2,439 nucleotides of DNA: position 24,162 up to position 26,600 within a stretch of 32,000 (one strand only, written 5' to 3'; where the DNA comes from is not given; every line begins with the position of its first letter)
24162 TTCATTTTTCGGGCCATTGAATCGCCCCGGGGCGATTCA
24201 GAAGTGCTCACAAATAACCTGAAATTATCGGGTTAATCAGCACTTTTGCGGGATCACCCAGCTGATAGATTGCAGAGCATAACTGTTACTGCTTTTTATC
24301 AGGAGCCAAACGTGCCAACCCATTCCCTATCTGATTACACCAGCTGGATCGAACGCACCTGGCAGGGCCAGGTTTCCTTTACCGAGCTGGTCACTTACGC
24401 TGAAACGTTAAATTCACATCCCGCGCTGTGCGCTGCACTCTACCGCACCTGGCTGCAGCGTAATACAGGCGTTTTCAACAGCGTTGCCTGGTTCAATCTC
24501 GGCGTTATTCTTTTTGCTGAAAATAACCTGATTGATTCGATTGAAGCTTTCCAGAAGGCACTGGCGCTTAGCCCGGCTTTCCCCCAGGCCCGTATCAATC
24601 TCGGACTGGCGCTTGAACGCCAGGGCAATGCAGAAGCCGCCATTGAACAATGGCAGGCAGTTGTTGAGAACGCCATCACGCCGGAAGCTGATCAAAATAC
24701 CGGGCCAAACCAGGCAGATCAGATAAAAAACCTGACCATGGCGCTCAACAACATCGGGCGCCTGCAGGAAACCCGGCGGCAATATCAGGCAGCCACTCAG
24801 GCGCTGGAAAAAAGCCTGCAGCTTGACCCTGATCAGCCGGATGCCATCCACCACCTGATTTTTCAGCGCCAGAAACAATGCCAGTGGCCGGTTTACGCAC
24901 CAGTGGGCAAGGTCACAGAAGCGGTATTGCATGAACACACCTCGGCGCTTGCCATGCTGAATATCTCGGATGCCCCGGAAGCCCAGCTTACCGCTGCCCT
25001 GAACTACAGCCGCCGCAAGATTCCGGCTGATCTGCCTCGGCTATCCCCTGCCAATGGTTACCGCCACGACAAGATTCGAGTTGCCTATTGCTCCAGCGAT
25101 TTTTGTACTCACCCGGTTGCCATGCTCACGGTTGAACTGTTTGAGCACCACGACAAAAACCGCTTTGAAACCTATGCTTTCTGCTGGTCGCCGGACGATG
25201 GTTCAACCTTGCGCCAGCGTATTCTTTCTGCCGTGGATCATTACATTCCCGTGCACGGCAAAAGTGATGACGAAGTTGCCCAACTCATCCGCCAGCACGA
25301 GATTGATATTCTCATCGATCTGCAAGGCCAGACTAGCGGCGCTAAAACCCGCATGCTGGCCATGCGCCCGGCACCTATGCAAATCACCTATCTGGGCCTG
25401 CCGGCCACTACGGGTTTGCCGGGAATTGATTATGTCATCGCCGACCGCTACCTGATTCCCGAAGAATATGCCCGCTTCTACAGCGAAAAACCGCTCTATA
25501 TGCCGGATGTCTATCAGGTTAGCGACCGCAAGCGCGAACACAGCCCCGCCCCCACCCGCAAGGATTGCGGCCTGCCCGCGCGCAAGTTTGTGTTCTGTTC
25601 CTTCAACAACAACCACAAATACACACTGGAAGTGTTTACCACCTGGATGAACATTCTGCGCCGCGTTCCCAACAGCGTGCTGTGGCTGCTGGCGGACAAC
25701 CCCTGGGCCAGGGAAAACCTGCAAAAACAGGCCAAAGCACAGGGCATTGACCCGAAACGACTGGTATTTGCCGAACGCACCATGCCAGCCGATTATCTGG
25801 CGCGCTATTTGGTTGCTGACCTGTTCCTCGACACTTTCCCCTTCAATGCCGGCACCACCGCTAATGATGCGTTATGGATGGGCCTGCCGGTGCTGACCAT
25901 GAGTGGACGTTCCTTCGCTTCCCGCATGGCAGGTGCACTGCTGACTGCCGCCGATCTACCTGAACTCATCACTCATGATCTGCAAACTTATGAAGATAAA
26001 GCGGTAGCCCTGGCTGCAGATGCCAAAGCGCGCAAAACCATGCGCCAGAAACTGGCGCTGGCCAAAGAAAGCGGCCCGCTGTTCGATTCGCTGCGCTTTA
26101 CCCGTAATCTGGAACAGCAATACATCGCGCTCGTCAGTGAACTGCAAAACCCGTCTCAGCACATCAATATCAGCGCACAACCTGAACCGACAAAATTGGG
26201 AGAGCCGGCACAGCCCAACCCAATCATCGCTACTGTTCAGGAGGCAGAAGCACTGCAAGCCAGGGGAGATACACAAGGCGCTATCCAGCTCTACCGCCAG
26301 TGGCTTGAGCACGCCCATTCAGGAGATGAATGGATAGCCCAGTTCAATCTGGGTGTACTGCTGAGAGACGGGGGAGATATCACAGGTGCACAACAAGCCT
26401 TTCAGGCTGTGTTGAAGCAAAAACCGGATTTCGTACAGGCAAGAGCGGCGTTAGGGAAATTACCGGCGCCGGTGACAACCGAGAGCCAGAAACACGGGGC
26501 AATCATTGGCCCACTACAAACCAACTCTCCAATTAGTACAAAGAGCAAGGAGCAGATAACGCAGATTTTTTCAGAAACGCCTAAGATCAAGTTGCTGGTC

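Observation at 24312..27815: Single 1167-aa ORF fusing an OGT-like GT41 enzyme to a GT4 glycosyltransferase, with a composition break inside the ORF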

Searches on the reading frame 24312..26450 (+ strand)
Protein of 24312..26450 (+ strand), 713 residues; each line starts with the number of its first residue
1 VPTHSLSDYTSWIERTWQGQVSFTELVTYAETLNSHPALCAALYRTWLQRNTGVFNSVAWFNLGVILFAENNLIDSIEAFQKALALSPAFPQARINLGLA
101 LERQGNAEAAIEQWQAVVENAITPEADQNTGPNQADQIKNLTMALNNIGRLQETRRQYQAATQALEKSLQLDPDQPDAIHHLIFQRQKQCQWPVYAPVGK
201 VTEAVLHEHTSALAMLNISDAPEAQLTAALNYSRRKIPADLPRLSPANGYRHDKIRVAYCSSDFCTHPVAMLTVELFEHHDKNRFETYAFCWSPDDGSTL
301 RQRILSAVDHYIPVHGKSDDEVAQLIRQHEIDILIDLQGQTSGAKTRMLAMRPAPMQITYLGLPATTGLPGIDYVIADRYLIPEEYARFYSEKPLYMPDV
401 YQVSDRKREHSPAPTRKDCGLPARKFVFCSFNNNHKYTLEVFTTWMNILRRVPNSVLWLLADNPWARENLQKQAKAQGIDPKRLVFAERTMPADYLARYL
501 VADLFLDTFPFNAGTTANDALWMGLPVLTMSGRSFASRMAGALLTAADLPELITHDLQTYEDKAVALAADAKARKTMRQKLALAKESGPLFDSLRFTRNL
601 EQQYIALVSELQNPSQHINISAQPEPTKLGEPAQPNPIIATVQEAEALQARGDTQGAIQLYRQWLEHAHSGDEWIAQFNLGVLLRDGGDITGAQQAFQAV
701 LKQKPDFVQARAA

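Call 20: search_solved_structures(query=window:24312-26450:+, max_evalue=0.00001, show_alignments=2)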
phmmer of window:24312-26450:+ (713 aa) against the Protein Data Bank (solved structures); distinct sequences matched with E-value up to 0.00001: 49.
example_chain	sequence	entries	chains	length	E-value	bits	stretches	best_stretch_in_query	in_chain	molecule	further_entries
7yeh_B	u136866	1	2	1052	6.7e-89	302.3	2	414-607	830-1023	UDP-N-acetylglucosamine--peptide N-acetylglucosaminyltransferase 110 kDa subunit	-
7yea_A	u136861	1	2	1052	6.7e-89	302.3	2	414-607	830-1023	UDP-N-acetylglucosamine--peptide N-acetylglucosaminyltransferase 110 kDa subunit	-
7ntf_A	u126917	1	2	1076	1e-88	301.7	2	414-607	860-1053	Isoform 1 of UDP-N-acetylglucosamine--peptide N-acetylglucosaminyltransferase 110 kDa subu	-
2jlb_A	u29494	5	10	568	4.9e-84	286.3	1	58-591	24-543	XCC0866 | XCOGT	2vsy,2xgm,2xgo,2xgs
2vsn_A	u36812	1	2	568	9.7e-84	285.3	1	58-591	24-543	XCOGT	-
9qhb_A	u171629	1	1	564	4.5e-80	273.2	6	57-119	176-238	Engineered tetratricopeptide repeat protein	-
5lwv_A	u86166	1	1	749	2.9e-76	260.6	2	414-607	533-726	Host cell factor 1,UDP-N-acetylglucosamine--peptide N-acetylglucosaminyltransferase 110 kD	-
5lvv_A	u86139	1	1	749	3.2e-76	260.4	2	414-607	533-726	UDP-N-acetylglucosamine--peptide N-acetylglucosaminyltransferase 110 kDa subunit,UDP-N-ace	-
6tka_AAA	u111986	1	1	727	3.7e-76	260.2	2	414-607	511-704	UDP-N-acetylglucosamine--peptide N-acetylglucosaminyltransferase 110 kDa subunit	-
5npr_A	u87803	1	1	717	3.8e-76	260.2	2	414-607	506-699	UDP-N-acetylglucosamine--peptide N-acetylglucosaminyltransferase 110 kDa subunit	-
5nps_A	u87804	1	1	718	3.8e-76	260.2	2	414-607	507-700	UDP-N-acetylglucosamine--peptide N-acetylglucosaminyltransferase 110 kDa subunit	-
3pe3_A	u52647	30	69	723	3.8e-76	260.2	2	414-607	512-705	UDP-N-acetylglucosamine--peptide N-acetylglucosaminyltransferase 110 kDa subunit | UDP-N-ACETYLGLUCOSAMINE--PEPTIDE N-ACETYLGLUCOSAMINYL TRANSFERASE 110 KDA SUB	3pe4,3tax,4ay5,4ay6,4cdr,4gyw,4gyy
8cm9_A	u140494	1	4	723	3.9e-76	260.1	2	414-607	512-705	UDP-N-acetylglucosamine--peptide N-acetylglucosaminyltransferase 110 kDa subunit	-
6ibo_A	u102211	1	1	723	5.4e-76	259.7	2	414-607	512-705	UDP-N-acetylglucosamine--peptide N-acetylglucosaminyltransferase 110 kDa subunit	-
6q4m_A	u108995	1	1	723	8.2e-76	259.1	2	414-607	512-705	UDP-N-acetylglucosamine--peptide N-acetylglucosaminyltransferase 110 kDa subunit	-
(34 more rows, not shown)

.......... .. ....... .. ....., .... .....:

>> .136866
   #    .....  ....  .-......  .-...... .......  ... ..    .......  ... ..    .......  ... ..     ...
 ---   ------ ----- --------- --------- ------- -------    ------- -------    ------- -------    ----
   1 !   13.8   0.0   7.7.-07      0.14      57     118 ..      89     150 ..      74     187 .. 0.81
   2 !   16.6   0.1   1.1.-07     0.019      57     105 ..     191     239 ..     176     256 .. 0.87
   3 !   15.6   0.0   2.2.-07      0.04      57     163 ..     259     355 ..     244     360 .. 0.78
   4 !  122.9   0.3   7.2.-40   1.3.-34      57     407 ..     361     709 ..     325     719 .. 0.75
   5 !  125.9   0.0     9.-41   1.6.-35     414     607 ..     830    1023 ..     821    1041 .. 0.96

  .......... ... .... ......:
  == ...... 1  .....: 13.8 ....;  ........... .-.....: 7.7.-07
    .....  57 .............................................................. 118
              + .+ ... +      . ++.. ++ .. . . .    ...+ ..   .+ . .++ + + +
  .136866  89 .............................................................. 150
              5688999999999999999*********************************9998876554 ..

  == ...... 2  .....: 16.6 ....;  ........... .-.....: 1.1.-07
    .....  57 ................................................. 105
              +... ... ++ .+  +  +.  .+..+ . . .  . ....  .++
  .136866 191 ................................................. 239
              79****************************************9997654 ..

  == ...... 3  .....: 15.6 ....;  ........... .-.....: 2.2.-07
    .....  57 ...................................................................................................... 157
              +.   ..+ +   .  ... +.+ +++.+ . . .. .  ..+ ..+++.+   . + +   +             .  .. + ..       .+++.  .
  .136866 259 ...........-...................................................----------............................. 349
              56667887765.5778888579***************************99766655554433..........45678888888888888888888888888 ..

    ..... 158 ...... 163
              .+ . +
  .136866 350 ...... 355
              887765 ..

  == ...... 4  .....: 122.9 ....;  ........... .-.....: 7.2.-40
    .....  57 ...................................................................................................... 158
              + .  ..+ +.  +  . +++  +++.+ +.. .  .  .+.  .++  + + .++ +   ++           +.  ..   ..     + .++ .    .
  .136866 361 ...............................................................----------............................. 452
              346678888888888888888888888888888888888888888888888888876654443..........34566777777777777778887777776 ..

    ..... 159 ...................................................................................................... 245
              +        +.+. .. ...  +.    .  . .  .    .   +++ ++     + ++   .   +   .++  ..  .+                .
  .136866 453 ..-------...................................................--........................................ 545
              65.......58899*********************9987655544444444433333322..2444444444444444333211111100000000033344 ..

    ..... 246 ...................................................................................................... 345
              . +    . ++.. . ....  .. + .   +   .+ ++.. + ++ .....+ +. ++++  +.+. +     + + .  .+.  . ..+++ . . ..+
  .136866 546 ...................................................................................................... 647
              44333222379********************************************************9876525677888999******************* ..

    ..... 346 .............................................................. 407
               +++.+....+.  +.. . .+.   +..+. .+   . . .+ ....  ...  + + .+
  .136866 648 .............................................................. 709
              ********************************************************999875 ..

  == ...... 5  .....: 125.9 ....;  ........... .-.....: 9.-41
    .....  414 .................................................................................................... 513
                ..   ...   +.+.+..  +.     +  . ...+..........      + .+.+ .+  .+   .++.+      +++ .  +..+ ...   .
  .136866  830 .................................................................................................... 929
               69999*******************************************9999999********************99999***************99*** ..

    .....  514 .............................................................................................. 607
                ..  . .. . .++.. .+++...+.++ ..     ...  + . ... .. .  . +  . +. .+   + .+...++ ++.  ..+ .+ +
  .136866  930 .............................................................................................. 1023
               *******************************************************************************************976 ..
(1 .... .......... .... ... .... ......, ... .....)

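Call 27: find_related_loci(query=A1, collection=genome_contigs, flank=10000)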
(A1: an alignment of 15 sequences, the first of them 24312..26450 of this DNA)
Query A1 (713 aa) in genome_contigs; peptide patterns used: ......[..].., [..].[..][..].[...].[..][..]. (x = any residue, [..] = any of these).
600 stretches matched a pattern (row limit reached: there are more); 591 encode a relative of the query (tblastn E <= 1e-3); the best 80 are kept; 80 distinct loci.
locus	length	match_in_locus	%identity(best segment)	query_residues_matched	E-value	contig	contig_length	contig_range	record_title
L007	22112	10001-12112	68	3-713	0e+0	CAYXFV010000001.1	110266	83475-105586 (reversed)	MAG TPA_asm: uncultured Nitrosomonas sp. isolate SRP344714_co2_338 genome assembly, contig: NODE_359_length_110266_cov_1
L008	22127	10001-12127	65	7-713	0e+0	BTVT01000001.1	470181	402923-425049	MAG: Rubrivivax sp. AMX-MBFR-78 DNA, sequence01, whole genome shotgun sequence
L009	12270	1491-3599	65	1-713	0e+0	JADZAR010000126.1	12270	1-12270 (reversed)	MAG: Nitrosomonas sp. isolate SJ634 c_000000764510, whole genome shotgun sequence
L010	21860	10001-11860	68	5-711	0e+0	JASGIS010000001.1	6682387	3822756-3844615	MAG: Burkholderiaceae bacterium isolate 5N036 JMF-2111-06-0005.ont.bin.36_0, whole genome shotgun sequence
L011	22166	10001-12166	61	5-713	0e+0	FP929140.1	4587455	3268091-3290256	gamma proteobacterium HdN1 complete genome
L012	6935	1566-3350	62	8-711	0e+0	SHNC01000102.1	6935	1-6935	MAG: Betaproteobacteria bacterium isolate Bin3_1 c_000000001208, whole genome shotgun sequence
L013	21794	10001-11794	60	8-711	0e+0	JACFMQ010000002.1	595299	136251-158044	MAG: Rhodocyclaceae bacterium isolate BROCD002 NODE_7_length_595299_cov_374.795104, whole genome shotgun sequence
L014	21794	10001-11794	58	8-711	0e+0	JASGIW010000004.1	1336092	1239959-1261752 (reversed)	MAG: Propionivibrio sp. isolate 5N370 JMF-2111-06-0005.ont.bin.370_3, whole genome shotgun sequence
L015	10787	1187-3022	57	8-711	0e+0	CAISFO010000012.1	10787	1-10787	MAG: uncultured Holophagaceae bacterium isolate Umea2p3_bin-1388 genome assembly, contig: bin-1388:12/98, whole genome s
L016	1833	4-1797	57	7-711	0e+0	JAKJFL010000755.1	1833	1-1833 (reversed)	MAG: Candidatus Riflebacteria bacterium isolate UR.bin127 UR_contig_240284, whole genome shotgun sequence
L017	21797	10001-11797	58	6-709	0e+0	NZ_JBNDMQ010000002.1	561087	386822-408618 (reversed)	Paraburkholderia sp. EB58 Ga0573036_002, whole genome shotgun sequence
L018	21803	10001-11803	56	7-711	0e+0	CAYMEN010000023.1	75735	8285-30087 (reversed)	MAG TPA_asm: uncultured bacterium isolate SRP263991_co7_86 genome assembly, contig: NODE_249_length_75735_cov_9.475529,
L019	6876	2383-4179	56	10-711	0e+0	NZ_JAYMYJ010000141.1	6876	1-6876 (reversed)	Candidatus Thiothrix sp. SCUT-1 NODE_6446_length_6876_cov_135.830523, whole genome shotgun sequence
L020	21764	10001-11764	58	16-711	0e+0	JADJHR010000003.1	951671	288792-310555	MAG: Rubrivivax sp. isolate Ega_18-Q3-R5-49_BATAC.212 tig00000624-10-9515350, whole genome shotgun sequence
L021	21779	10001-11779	56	4-711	0e+0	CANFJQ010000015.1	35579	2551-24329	MAG: Comamonadaceae bacterium isolate Jr-16oct17-156 genome assembly, contig: Jr-16oct17-C2214, whole genome shotgun seq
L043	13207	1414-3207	53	7-611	0e+0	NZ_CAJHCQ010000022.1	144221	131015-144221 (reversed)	Paraburkholderia hiiakae strain LMG 27952 isolate LMG 27952, whole genome shotgun sequence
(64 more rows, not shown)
